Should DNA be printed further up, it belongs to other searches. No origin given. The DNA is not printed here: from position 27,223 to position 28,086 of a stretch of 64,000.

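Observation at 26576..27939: Low-GC two-gene module (acidic 58-73 aa protein plus basic protein of about 19 kDa) wedged between truA and rplQ, driven by element copy D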

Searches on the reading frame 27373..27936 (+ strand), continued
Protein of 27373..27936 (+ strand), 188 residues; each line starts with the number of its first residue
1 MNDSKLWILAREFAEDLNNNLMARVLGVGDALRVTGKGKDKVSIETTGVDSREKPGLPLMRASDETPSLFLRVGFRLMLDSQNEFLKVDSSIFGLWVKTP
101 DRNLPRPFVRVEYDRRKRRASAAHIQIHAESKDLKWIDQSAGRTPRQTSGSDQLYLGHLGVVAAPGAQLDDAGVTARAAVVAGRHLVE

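Call 62: get_annotated_region(hit=H1, flank=4000)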
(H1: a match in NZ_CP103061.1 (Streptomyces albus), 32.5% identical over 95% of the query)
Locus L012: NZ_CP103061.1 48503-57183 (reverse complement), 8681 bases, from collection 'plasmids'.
description: Streptomyces albus strain DSM 40763 plasmid unnamed, complete sequence
organism: Streptomyces albus (NCBI taxid 1888)
taxonomy: Bacteria; Actinomycetota; Actinomycetes; Kitasatosporales; Streptomycetaceae; Streptomyces; Streptomyces albus
host: -; source: Sigle cell,Mouldy hay; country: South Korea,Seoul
typing (MOB-suite, as given by PLSDB): non-mobilizable; replicon rep_cluster_1910
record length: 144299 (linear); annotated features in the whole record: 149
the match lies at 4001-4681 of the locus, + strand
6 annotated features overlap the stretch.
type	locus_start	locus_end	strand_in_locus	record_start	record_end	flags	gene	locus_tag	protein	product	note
CDS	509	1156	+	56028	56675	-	-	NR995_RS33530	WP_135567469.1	hypothetical protein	-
CDS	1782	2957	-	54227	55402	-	-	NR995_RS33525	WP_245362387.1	transcriptional regulator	-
CDS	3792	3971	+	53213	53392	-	-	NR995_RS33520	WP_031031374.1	hypothetical protein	-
CDS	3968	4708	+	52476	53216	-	-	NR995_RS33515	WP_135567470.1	hypothetical protein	-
CDS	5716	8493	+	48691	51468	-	cas3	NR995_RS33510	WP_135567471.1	CRISPR-associated helicase Cas3'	GO:0043571 - maintenance of CRISPR repeat elements [Evidence IEA]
CDS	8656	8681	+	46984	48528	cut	casA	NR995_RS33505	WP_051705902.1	type I-E CRISPR-associated protein Cse1/CasA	GO:0043571 - maintenance of CRISPR repeat elements [Evidence IEA]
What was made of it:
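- One copy abuts cas3 (call 62).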

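Call 63: search_protein_representatives(alignment_id=A5)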
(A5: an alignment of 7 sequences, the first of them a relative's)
Query: 7 sequences, 231 profile positions. Proteins with E-value up to 0.001 (for the whole library): 803; up to 1e-10: 545; up to 1e-30: 43. The best 150 are listed.
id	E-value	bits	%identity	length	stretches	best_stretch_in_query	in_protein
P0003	2.4e-129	445.9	-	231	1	1-231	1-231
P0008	2.3e-66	239.8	-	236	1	1-227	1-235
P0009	3.3e-56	206.6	-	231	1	5-225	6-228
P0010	4.2e-53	196.4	-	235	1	5-224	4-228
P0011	8.3e-52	192.2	-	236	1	4-229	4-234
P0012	4.5e-51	189.8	-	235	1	6-227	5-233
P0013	5.0e-51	189.6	-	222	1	1-226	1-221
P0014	3.7e-48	180.2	-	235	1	5-228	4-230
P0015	1.4e-47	178.3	-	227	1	5-226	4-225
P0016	4.3e-47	176.8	-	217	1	5-225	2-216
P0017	1.1e-46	175.4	-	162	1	70-227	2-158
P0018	6.1e-46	173.0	-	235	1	4-227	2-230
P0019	5.6e-43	163.3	-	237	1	5-224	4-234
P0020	5.6e-43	163.3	-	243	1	6-227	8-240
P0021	9.6e-43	162.5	-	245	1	1-227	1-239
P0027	4.5e-38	147.2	-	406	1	5-226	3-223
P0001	1.7e-37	145.4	-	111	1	77-147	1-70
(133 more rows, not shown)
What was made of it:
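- ORF2 has 803 representative clusters at E <= 1e-3 (call 63).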

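Call 66: search_solved_structures(query=A8, max_evalue=10, show_alignments=2)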
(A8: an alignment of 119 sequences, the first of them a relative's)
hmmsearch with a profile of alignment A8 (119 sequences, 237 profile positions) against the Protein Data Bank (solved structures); distinct sequences matched with E-value up to 10: 3.
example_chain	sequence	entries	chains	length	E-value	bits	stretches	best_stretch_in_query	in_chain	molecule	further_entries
7jty_B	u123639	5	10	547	0.067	15.7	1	161-216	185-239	Glucosidase 2 subunit beta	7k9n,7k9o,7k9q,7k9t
7kad_B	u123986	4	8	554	0.068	15.7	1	161-216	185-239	Glucosidase 2 subunit beta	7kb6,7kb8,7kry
1eq1_A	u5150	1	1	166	5.6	9.4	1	4-38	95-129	APOLIPOPHORIN-III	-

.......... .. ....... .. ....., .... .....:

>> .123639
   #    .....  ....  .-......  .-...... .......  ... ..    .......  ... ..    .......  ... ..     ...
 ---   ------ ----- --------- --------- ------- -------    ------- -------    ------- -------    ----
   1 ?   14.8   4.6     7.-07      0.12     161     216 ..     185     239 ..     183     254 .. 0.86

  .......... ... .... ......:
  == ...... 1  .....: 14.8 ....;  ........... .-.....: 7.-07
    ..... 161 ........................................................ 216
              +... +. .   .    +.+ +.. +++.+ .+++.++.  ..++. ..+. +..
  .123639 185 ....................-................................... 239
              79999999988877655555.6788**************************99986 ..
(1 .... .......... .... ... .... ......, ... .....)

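Call 67: search_protein_families(library=pfam, alignment_id=A8, max_evalue=0.01)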
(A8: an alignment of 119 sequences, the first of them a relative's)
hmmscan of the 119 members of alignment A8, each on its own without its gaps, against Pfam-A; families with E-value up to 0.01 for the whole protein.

A. member 1, P0003 (231 aa): 0 families

B. families by the number of members that match (of 119 scanned): 2 families
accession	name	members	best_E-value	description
PF10394.15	Hat1_N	1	0.0013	Histone acetyl transferase HAT1 N-terminus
PF03819.22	MazG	1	0.0085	MazG nucleotide pyrophosphohydrolase domain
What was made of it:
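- On HIT (histidine triad) superfamily, considered for ORF2: No Pfam hit (call 67).
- On Fic toxin with VbhA/FicA antitoxin: There is no Pfam Fic hit (call 67).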

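Call 68: search_protein_families(library=padloc, alignment_id=A8, max_evalue=0.01)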
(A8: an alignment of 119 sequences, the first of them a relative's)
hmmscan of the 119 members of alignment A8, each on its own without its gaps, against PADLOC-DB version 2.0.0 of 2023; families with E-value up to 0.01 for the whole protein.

A. member 1, P0003 (231 aa): 0 families

B. families by the number of members that match (of 119 scanned): 1 family
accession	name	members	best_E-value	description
PDLC00548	JetB2|JetB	1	0.0082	DUF2398 domain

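Call 69: search_protein_families(library=phrogs, alignment_id=A8, max_evalue=0.01)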
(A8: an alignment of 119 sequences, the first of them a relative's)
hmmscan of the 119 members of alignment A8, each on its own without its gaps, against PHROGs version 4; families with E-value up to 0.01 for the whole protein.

A. member 1, P0003 (231 aa): 0 families

B. families by the number of members that match (of 119 scanned): 1 family
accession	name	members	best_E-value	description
phrog_24626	-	1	0.0043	-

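Call 70: search_protein_families(library=ncbifam, alignment_id=A8, max_evalue=0.01)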
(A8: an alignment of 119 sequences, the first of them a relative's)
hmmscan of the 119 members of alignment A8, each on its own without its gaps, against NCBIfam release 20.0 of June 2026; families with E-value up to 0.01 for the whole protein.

A. member 1, P0003 (231 aa): 0 families

B. families by the number of members that match (of 119 scanned): 0 families

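Call 72: predict_structure(alignment_id=A8)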
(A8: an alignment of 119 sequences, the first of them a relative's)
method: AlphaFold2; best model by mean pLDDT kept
length: 231 residues; sequences in the alignment: 119
mean_pLDDT: 93.1   pTM: 0.89
mean pLDDT of the five models: 93.1, 92.9, 92.7, 92.4, 92.2
residues with pLDDT >= 90: 199; 70-90: 23; 50-70: 8; < 50: 1
segments of 3 or more residues with pLDDT < 50: none
pLDDT, mean of each block of 10 residues (from residue 1): 88 98 97 93 89 85 96 97 95 96 95 95 90 92 94 88 97 97 98 95 94 97 81 44
secondary structure, 60 per line:
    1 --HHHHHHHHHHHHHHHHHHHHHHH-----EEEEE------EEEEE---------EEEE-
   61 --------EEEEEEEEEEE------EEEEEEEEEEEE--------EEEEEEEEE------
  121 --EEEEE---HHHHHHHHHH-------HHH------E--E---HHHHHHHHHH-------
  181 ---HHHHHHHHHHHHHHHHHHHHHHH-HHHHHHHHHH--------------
elements in order: H3-25 E31-35 E42-46 E56-59 E69-79 E86-97 E106-114 E123-127 H131-140 H164-173 H184-206 H208-217
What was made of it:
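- On Fic toxin with VbhA/FicA antitoxin: The model is alpha+beta (call 72).
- The AF2 model has pLDDT 93.1 (call 72).
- Tried and rejected: It was replaced by a model from a 119-sequence alignment (call 72).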

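Call 75: find_encoding_contigs(protein=P0027, flank=6000, max_places=3)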
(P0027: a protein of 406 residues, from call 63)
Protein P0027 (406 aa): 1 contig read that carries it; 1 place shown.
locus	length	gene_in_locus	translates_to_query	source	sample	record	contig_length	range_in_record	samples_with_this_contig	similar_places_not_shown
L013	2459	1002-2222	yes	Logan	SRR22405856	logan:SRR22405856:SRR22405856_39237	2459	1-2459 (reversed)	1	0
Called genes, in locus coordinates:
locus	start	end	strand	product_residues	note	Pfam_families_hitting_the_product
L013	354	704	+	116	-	-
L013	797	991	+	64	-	-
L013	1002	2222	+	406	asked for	-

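Call 80: fold_search(model_id=the predicted structure, library=pdb)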
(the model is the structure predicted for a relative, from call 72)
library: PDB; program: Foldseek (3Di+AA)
matches with E <= 10: 721; with E <= 0.001: 0
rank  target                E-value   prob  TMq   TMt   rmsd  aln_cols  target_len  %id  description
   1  3qv0                  1.1e-01  0.10  0.15  0.18  15.8       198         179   11  Crystal structure of Saccharomyces cerevisiae Mam33 (released 2011-06-08)
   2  1yqf_A                1.2e-01  0.12  0.19  0.22  16.4       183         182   11  Hypothetical protein from leishmania major unknown function sequence homologue to human p32 protein (released 2005-02-22)
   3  3cxb_A                1.2e-01  0.07  0.13  0.10  21.9       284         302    9  Crystal Structure of sifa and skip (released 2008-12-02)
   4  8huy_A                2.0e-01  0.09  0.12  0.05  14.6       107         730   18  N-acetyl-(R)-beta-phenylalanine acylase (released 2023-03-15)
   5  8i5a_B                2.0e-01  0.08  0.12  0.05  15.3       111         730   16  N-acetyl-(R)-beta-phenylalanine acylase, 2.75 angstrom resolution (released 2023-03-15)
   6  2ciu                  2.3e-01  0.16  0.20  0.34  16.4       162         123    9  Structure of the IMS domain of the mitochondrial import protein Tim21 from S. cerevisiae (released 2006-12-21)
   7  5yfg_MODEL_1_A        2.4e-01  0.11  0.18  0.22  14.7       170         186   10  SOLUTION STRUCTURE OF HUMAN MOG1 (released 2017-11-01)
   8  8i34_A                2.4e-01  0.08  0.13  0.17  14.2       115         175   10  The crystal structure of EPD-BCP1 from a marine sponge (released 2023-08-16)
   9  8j8h_B                2.7e-01  0.13  0.14  0.12   8.9       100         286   11  SPARTA monomer bound with guide-target, state 2 (released 2024-03-06)
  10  3hw2_A                2.7e-01  0.11  0.14  0.11  13.9       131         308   10  Crystal structure of the SifA-SKIP(PH) complex (released 2009-11-03)
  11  8s37_L                3.0e-01  0.10  0.19  0.20  14.8       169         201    8  DNA-bound Type IV-A3 CRISPR effector in complex with DinG helicase from K. pneumoniae (state III) (released 2024-11-06)
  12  8huy_B                3.0e-01  0.07  0.12  0.05  15.3       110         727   17  N-acetyl-(R)-beta-phenylalanine acylase (released 2023-03-15)
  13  8i5a_A                3.0e-01  0.06  0.12  0.05  15.3       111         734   16  N-acetyl-(R)-beta-phenylalanine acylase, 2.75 angstrom resolution (released 2023-03-15)
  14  2rc4                  3.4e-01  0.13  0.17  0.16  13.7       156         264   12  Crystal Structure of the HAT domain of the human MOZ protein (released 2007-11-13)
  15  8i59_B                3.4e-01  0.08  0.12  0.05  14.4       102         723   18  N-acetyl-(R)-beta-phenylalanine acylase, selenomethionyl derivative (released 2023-03-15)
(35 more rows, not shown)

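Call 81: fold_search(model_id=the predicted structure, library=viral)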
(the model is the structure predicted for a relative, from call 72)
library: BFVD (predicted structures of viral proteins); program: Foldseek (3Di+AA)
matches with E <= 10: 985; with E <= 0.001: 0
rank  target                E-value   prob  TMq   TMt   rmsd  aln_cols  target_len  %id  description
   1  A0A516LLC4            9.0e-03  0.47  0.21  0.25  13.2       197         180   12  (no name in the UniProt tables at hand)
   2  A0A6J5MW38            2.3e-02  0.14  0.14  0.09  19.2       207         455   14  Uncharacterized protein [uncultured Caudovirales phage]
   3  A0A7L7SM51            2.8e-02  0.63  0.20  0.25  13.1       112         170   10  Uncharacterized protein [Enterococcus phage 9183]
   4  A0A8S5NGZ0            2.8e-02  0.33  0.17  0.23  12.9       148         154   11  Uncharacterized protein [Siphoviridae sp. ctRg81]
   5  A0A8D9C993            4.8e-02  0.18  0.14  0.12  13.2       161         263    9  Uncharacterized protein [uncultured marine phage]
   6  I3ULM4                6.4e-02  0.06  0.11  0.11  23.8       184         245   11  (no name in the UniProt tables at hand)
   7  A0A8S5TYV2            7.7e-02  0.33  0.17  0.27   8.3       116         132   13  Torus domain [Siphoviridae sp. ctnPP24]
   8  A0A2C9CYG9            8.1e-02  0.08  0.15  0.17  17.5       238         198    9  Uncharacterized protein [Yersinia phage fHe-Yen9-03]
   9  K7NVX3                8.6e-02  0.28  0.20  0.07   7.7       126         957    9  F-UL52 protein [Chelonid alphaherpesvirus 5]
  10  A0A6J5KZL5            1.2e-01  0.08  0.12  0.14  18.8       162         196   12  Uncharacterized protein [uncultured Caudovirales phage]
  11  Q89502                1.2e-01  0.11  0.15  0.13  18.5       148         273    8  p30 [Beet yellow stunt virus]
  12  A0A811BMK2            1.3e-01  0.66  0.20  0.11   5.8        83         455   13  DUF5848 domain-containing protein [Pandoravirus japonicus]
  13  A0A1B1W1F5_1          1.4e-01  0.08  0.17  0.05  25.9       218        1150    9  Polyprotein [Little cherry virus 1]
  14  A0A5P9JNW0            1.5e-01  0.15  0.18  0.06  10.1       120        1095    3  Helicase-primase primase subunit [Psittacid alphaherpesvirus 5]
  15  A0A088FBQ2            1.5e-01  0.14  0.17  0.11  15.4       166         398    9  Tail fiber protein [Escherichia phage CICC 80001]
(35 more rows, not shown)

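Call 88: get_annotated_region(hit=H3, flank=6000)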
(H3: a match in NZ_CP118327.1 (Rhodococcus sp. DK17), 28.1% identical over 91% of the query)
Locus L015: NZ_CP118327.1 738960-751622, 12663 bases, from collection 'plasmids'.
description: Rhodococcus sp. DK17 plasmid pDK3, complete sequence
organism: Rhodococcus sp. DK17 (NCBI taxid 186196)
taxonomy: Bacteria; Actinomycetota; Actinomycetes; Mycobacteriales; Nocardiaceae; Rhodococcus; Rhodococcus sp. DK17
host: -; source: pure culture,crude oil-contaminated soil; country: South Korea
typing (MOB-suite, as given by PLSDB): non-mobilizable
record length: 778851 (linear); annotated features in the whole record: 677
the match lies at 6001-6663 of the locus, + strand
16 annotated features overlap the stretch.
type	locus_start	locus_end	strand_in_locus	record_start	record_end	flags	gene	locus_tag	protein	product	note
CDS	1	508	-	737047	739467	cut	-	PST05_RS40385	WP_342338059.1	hypothetical protein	-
CDS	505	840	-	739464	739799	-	-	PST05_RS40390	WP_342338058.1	helix-turn-helix transcriptional regulator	-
CDS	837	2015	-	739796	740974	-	-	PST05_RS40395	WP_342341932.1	tyrosine-type recombinase/integrase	GO:0015074 - DNA integration [Evidence IEA]; GO:0006310 - DNA recombination [Evidence IEA]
CDS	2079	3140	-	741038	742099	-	-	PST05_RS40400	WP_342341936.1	site-specific integrase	GO:0015074 - DNA integration [Evidence IEA]; GO:0006310 - DNA recombination [Evidence IEA]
CDS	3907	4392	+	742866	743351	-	-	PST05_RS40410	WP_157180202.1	transposase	-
CDS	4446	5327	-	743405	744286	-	-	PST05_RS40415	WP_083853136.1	methyltransferase dimerization domain-containing protein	-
CDS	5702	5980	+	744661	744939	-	-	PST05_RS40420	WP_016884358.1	hypothetical protein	-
CDS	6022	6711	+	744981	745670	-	-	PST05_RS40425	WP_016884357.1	hypothetical protein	-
CDS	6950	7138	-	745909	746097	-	-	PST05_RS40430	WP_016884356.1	hypothetical protein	-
CDS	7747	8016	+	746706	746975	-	-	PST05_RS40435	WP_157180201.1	hypothetical protein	-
CDS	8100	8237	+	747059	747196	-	-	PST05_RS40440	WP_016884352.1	DUF6308 family protein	-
CDS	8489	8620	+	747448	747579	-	-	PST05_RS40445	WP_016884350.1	hypothetical protein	-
CDS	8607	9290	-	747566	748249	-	-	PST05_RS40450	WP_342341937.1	Clp protease N-terminal domain-containing protein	-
CDS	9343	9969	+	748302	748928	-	-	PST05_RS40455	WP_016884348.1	TetR/AcrR family transcriptional regulator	-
CDS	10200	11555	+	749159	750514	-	-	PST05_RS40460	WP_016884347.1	MFS transporter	GO:0055085 - transmembrane transport [Evidence IEA]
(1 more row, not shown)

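Call 89: get_annotated_region(hit=H4, flank=6000)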
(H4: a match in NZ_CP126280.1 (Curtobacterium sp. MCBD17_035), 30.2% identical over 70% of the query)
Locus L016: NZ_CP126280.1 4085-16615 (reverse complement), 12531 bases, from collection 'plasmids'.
description: Curtobacterium sp. MCBD17_035 plasmid D35, complete sequence
organism: Curtobacterium sp. MCBD17_035 (NCBI taxid 2175673)
taxonomy: Bacteria; Actinomycetota; Actinomycetes; Micrococcales; Microbacteriaceae; Curtobacterium; Curtobacterium sp. MCBD17 035
host: -; source: -; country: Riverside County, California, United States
typing (MOB-suite, as given by PLSDB): non-mobilizable
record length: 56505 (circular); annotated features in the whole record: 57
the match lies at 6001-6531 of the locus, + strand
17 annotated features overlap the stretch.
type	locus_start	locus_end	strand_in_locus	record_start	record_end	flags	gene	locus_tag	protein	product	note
CDS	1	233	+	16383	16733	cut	-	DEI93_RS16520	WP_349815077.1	hypothetical protein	-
CDS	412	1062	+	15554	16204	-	-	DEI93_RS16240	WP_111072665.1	GNAT family N-acetyltransferase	-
CDS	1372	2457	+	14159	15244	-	-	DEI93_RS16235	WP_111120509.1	acyl-CoA desaturase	GO:0006633 - fatty acid biosynthetic process [Evidence IEA]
CDS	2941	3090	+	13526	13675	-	-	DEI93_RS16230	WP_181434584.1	hypothetical protein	-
CDS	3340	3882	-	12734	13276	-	-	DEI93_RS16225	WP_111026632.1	hypothetical protein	-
CDS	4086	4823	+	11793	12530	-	-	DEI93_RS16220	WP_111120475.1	hypothetical protein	-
CDS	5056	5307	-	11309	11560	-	-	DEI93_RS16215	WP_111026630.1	hypothetical protein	-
CDS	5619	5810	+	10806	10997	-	-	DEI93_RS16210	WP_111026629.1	hypothetical protein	-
CDS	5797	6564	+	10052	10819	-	-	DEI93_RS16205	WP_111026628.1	hypothetical protein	-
CDS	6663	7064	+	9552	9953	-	-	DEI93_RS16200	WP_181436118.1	hypothetical protein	-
CDS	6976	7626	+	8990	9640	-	-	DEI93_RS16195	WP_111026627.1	GNAT family protein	-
CDS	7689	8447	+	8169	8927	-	-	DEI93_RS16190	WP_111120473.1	nucleotidyltransferase domain-containing protein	-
CDS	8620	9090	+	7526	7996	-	-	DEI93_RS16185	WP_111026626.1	GNAT family N-acetyltransferase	-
CDS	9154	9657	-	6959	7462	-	-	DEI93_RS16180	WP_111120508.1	GNAT family N-acetyltransferase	-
CDS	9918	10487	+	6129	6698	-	-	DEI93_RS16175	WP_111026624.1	recombinase family protein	GO:0006310 - DNA recombination [Evidence IEA]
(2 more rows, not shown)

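Call 117: find_related_loci(query=A12, collection=viral_contigs, flank=6000)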
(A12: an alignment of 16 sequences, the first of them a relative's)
Query A12 (235 aa) in viral_contigs; peptide patterns used: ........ (x = any residue, [..] = any of these).
8 stretches matched a pattern; 1 encode a relative of the query (tblastn E <= 1e-3); 1 distinct loci.
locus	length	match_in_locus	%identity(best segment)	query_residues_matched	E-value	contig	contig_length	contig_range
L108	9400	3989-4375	34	87-222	5e-15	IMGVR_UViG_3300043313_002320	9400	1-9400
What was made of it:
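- Tried and rejected: A sub-alignment found one IMG/VR contig (call 117).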
